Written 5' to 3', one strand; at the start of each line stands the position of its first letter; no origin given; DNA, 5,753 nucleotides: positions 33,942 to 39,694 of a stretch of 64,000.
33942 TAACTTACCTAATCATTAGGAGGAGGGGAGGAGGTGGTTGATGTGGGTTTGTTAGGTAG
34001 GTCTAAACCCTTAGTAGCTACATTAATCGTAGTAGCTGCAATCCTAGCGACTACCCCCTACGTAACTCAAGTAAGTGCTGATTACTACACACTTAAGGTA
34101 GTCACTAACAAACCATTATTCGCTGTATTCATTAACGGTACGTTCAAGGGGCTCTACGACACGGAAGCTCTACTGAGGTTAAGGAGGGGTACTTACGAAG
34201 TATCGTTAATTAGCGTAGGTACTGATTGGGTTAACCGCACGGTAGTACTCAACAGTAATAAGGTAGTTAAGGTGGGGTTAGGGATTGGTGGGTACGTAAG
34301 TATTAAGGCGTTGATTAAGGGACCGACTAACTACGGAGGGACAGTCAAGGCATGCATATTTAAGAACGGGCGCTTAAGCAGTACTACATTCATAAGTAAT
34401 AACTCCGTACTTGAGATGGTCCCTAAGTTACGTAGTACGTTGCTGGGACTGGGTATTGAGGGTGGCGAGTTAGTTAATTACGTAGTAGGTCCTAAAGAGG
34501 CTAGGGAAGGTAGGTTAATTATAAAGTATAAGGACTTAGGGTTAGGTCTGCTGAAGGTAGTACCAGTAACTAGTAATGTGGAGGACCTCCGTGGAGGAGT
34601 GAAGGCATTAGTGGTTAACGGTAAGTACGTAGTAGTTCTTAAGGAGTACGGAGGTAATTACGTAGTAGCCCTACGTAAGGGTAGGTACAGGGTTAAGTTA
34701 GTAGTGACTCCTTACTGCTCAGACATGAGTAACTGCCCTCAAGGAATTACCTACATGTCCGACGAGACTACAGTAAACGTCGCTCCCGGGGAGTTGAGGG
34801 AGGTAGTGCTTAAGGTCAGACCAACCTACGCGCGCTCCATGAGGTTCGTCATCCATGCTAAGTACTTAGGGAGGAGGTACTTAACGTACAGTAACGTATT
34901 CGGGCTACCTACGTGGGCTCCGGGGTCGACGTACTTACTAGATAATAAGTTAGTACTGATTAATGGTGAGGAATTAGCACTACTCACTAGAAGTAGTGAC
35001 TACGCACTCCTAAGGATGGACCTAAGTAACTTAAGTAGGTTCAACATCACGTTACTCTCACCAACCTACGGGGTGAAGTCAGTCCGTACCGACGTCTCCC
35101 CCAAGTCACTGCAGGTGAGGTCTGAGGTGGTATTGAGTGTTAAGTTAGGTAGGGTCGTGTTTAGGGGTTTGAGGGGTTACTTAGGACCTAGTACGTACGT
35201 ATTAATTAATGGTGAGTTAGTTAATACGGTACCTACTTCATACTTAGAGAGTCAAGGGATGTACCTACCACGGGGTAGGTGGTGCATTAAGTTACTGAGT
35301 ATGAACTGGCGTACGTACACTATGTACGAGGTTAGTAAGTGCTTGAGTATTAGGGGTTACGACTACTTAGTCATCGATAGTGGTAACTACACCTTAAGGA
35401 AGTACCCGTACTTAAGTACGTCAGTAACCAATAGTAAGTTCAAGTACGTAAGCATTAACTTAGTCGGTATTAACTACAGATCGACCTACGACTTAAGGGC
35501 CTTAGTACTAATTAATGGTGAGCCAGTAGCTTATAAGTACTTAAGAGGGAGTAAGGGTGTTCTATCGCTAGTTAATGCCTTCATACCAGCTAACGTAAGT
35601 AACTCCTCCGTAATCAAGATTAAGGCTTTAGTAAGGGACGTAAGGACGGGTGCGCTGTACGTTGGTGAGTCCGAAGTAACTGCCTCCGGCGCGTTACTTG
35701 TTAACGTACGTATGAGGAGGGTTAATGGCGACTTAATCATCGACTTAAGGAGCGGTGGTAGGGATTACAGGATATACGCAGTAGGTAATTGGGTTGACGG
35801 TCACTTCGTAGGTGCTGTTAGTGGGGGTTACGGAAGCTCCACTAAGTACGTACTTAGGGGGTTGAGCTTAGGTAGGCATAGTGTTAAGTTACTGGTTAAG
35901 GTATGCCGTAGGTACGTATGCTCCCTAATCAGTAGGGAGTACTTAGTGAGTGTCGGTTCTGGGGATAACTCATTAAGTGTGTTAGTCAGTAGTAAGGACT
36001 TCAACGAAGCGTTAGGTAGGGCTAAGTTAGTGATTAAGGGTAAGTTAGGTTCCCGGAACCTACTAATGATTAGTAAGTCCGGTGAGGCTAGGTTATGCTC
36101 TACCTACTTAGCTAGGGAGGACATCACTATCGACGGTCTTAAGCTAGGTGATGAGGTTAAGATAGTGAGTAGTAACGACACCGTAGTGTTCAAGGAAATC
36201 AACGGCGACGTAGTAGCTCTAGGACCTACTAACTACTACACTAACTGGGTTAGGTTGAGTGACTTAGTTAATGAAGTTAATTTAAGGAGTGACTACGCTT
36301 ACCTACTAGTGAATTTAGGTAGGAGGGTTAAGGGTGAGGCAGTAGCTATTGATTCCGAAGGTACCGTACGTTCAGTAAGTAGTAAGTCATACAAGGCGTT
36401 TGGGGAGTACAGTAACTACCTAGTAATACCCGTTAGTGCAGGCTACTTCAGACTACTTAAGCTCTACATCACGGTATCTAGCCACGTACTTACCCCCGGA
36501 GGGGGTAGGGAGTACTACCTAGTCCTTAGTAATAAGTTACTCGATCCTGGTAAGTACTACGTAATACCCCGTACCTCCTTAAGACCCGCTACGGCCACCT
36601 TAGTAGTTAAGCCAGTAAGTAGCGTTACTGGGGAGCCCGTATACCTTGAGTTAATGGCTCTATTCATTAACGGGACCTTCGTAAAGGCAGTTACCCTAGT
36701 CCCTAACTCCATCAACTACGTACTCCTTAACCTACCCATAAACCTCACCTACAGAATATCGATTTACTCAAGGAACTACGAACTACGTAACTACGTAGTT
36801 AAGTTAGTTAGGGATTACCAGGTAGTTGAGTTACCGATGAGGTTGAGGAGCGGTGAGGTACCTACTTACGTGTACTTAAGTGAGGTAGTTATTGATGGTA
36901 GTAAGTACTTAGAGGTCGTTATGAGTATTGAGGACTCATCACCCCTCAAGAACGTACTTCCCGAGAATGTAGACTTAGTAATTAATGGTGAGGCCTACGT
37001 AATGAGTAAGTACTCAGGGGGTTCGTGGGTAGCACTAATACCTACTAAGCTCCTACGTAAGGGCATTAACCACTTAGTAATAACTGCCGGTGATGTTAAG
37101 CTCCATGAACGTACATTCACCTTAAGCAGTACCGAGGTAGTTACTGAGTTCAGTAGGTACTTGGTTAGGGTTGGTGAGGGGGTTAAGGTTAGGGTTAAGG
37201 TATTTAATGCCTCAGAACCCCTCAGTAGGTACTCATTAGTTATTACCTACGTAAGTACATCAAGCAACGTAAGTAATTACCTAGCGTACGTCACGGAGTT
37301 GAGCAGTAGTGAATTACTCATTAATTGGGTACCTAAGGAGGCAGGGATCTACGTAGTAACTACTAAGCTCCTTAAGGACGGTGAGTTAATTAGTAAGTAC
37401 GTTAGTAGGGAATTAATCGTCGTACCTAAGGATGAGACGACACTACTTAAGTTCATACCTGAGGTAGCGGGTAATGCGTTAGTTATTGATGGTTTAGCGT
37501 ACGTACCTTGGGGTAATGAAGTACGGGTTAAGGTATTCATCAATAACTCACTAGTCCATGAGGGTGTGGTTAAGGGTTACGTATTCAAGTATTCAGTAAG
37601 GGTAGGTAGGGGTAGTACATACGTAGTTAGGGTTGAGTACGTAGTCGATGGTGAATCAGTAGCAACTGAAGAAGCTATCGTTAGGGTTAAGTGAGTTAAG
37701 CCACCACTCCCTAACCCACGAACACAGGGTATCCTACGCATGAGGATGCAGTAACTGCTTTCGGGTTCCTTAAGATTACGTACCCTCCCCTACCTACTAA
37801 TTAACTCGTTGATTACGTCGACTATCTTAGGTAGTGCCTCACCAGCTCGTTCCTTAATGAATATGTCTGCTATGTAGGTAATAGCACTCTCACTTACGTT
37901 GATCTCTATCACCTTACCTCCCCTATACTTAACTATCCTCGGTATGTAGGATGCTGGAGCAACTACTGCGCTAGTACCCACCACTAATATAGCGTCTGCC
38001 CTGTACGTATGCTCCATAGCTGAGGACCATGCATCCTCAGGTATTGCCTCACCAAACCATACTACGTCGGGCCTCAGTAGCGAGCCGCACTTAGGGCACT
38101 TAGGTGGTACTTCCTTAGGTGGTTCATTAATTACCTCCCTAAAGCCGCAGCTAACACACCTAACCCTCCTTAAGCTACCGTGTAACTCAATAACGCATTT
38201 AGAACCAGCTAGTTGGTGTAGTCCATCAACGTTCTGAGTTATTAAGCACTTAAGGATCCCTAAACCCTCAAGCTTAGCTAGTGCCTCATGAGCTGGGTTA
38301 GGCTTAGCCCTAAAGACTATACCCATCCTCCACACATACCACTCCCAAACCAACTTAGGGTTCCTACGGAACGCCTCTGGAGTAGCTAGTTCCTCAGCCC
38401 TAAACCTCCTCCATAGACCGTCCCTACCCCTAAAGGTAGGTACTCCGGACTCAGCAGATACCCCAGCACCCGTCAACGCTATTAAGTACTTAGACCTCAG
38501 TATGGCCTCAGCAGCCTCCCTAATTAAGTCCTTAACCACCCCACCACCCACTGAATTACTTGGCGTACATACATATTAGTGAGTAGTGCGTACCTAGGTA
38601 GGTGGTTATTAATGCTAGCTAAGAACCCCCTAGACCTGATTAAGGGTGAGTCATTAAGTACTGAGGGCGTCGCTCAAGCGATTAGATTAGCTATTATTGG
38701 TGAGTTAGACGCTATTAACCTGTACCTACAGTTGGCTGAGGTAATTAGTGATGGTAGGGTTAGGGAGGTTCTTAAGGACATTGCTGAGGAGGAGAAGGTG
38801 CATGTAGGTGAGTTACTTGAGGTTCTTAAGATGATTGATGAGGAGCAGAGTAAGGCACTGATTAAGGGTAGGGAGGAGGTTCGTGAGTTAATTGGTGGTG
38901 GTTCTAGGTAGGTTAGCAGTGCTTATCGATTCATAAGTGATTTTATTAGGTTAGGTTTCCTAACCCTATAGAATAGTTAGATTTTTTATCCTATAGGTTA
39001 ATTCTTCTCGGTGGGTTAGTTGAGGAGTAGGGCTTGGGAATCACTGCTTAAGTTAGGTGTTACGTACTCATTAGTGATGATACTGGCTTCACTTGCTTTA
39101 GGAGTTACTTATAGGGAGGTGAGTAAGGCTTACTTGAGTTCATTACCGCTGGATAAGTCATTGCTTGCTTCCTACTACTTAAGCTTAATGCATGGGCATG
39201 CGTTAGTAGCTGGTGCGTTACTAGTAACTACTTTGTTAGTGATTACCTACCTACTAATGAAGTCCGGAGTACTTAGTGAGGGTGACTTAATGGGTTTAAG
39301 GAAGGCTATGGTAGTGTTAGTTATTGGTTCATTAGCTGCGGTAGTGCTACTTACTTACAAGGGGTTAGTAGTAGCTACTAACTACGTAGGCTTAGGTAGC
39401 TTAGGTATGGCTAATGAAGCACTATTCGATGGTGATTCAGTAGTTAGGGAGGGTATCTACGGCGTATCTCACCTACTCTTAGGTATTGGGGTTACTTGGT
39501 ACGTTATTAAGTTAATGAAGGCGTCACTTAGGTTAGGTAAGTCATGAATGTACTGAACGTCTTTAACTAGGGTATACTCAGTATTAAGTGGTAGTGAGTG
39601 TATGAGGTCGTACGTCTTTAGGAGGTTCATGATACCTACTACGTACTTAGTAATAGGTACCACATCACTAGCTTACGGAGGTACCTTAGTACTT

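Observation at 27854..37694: Translationally coupled pair of giant exported proteins (2042 + 1239 aa): candidate uncharacterised envelope (S-layer-like anchor plus canopy) module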

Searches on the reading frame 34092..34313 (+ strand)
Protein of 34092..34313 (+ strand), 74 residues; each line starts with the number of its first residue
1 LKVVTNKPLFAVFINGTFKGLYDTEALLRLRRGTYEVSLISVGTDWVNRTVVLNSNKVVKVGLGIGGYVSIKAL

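Call 104: search_protein_families(library=pfam, alignment_id=A7, max_evalue=1)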
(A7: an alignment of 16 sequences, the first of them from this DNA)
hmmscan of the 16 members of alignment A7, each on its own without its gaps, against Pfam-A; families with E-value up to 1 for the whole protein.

A. member 1, seq(74 aa): 1 family
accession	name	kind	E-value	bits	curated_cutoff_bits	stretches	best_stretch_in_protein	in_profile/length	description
PF08308.17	PEGA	-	0.016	15.5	20.8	1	2-62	5-64/71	PEGA domain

B. families by the number of members that match (of 16 scanned): 5 families
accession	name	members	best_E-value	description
PF08308.17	PEGA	1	0.016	PEGA domain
PF17003.11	Actin_micro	1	0.043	Putative actin-like family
PF24313.1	Paratox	1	0.067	Paratox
PF17957.7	Big_7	1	0.12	Bacterial Ig domain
PF08392.18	FAE1_CUT1_RppA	1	0.2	FAE1/Type III polyketide synthase-like protein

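Call 105: search_solved_structures(query=A7, max_evalue=10)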
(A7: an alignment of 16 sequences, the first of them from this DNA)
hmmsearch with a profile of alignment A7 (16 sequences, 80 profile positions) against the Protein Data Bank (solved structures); distinct sequences matched with E-value up to 10: 9.
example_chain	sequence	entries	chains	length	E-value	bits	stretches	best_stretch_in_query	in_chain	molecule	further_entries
4p99_A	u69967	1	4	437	0.1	16.1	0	10-34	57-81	MpAFP_RII tetra-tandemer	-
2jdp_A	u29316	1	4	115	0.26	14.8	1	15-55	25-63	FUCOSE-BINDING LECTIN PA-IIL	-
1our_A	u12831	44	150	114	0.27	14.8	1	15-50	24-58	hypothetical protein LecB | PSEUDOMONAS AERUGINOSA LECTIN II | FUCOSE-BINDING LECTIN PA-IIL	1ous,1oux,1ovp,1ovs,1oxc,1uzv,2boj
1gzt_A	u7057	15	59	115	0.29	14.6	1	15-50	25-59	FUCOSE-SPECIFIC LECTIN | PSEUDOMONAS AERUGINOSA LECTIN II | FUCOSE-BINDING LECTIN PA-IIL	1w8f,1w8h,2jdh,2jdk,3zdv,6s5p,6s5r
2boi_A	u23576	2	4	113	0.31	14.6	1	14-56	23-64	CV-IIL LECTIN | LECTIN CV-IIL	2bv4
4ut5_A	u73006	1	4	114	0.42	14.1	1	16-56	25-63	LECB LECTIN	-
2jdm_A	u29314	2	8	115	0.43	14.1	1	16-53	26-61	FUCOSE-BINDING LECTIN PA-IIL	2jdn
1yab_A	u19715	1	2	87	0.5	13.9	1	6-57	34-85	chemotaxis protein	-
1o6a_A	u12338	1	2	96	0.62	13.6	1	6-57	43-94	putative flagellar motor switch protein FliN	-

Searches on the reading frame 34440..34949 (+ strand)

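Call 100: search_protein_families(library=pfam, proteins=[window:34440-34949:+], max_evalue=5)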
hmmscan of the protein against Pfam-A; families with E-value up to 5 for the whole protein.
seq(170 aa): 1 family
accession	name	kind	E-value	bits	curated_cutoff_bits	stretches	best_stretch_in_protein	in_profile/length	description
PF06832.18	BiPBP_C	-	0.09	13.1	26.8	1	99-144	10-56/90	Penicillin-Binding Protein C-terminus Family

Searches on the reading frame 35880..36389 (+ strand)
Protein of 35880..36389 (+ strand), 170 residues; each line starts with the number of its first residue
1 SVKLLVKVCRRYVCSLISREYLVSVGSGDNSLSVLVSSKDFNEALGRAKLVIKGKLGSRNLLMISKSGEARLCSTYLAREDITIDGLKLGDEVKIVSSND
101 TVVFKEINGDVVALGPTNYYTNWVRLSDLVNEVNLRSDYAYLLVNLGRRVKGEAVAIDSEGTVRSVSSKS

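Call 100: search_protein_families(library=pfam, proteins=[window:35880-36389:+], max_evalue=5)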
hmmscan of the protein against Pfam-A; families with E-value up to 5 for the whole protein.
seq(170 aa): 1 family
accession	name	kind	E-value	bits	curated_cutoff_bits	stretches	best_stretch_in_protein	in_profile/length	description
PF24568.1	CC_PcsB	-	0.2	12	27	1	26-51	26-51/75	Peptidoglycan hydrolase PcsB, coiled-coil domain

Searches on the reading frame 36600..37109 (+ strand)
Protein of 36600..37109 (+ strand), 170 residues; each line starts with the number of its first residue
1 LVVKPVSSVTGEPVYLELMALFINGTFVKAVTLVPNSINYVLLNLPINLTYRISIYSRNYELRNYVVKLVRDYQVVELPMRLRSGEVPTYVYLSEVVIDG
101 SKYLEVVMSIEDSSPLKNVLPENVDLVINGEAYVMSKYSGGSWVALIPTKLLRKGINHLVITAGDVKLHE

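Call 100: search_protein_families(library=pfam, proteins=[window:36600-37109:+], max_evalue=5)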
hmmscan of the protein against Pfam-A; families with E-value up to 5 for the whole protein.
seq(170 aa): 1 family
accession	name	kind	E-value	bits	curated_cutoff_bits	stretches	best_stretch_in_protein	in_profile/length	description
PF17003.11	Actin_micro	-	0.14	11.7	27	1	16-78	121-177/354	Putative actin-like family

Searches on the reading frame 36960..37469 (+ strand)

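Call 100: search_protein_families(library=pfam, proteins=[window:36960-37469:+], max_evalue=5)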
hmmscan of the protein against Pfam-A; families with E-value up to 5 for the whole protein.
seq(170 aa): 2 families
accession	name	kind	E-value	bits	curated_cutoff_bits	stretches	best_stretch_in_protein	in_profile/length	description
PF16671.10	ACD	-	0.069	11.9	27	1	34-95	321-380/386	Actin cross-linking domain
PF06903.17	VirK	-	0.16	12.5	23.7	1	39-85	49-96/98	VirK protein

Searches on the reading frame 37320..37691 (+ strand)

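Call 100: search_protein_families(library=pfam, proteins=[window:37320-37691:+], max_evalue=5)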
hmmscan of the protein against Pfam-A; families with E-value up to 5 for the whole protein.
seq(124 aa): 1 family
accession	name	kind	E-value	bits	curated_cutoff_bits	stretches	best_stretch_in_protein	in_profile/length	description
PF24313.1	Paratox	-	0.16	12.1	27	1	81-121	9-47/59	Paratox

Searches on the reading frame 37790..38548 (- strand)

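Call 14: search_protein_families(library=pfam, proteins=[window:37790-38548:-], max_evalue=0.001)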
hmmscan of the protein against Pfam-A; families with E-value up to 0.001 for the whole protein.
window:37790-38548:- (252 aa): 1 family
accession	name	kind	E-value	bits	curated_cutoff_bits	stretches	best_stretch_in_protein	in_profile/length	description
PF02146.23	SIR2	-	1.6e-57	194.8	24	1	27-198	1-180/180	Sir2 family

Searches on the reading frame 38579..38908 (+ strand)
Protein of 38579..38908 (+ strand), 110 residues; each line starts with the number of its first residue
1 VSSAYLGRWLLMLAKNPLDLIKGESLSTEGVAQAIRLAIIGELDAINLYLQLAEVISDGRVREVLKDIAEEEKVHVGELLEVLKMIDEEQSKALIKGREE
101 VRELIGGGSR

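Call 14: search_protein_families(library=pfam, proteins=[window:38579-38908:+], max_evalue=0.001)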
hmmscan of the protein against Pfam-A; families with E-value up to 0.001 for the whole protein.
window:38579-38908:+ (110 aa): 4 families
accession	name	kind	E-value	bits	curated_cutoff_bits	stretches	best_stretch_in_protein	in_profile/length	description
PF02915.23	Rubrerythrin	-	7.3e-08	33.3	22.8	1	36-91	4-61/137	Rubrerythrin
PF22277.2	EncFtn-like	-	7.5e-07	29.3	27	1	33-94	18-78/85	EncFtn-like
PF03232.19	COQ7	-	0.00022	21.3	23.5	1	31-82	3-55/169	Ubiquinone biosynthesis protein COQ7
PF09537.16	DUF2383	-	0.00089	19.8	30.8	0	40-89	11-60/111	Domain of unknown function (DUF2383)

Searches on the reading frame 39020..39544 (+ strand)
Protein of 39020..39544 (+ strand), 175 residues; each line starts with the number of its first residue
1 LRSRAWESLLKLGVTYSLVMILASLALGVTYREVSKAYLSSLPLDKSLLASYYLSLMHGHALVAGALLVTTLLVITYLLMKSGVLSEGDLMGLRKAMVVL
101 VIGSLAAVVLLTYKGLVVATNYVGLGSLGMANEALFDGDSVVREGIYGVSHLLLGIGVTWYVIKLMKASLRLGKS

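Call 14: search_protein_families(library=pfam, proteins=[window:39020-39544:+], max_evalue=0.001)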
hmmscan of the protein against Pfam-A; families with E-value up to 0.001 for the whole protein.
window:39020-39544:+ (175 aa): 1 family
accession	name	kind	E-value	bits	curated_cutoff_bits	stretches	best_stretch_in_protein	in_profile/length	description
PF11070.13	DUF2871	-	2.3e-07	31.6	27.4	1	14-167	5-133/134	Protein of unknown function (DUF2871)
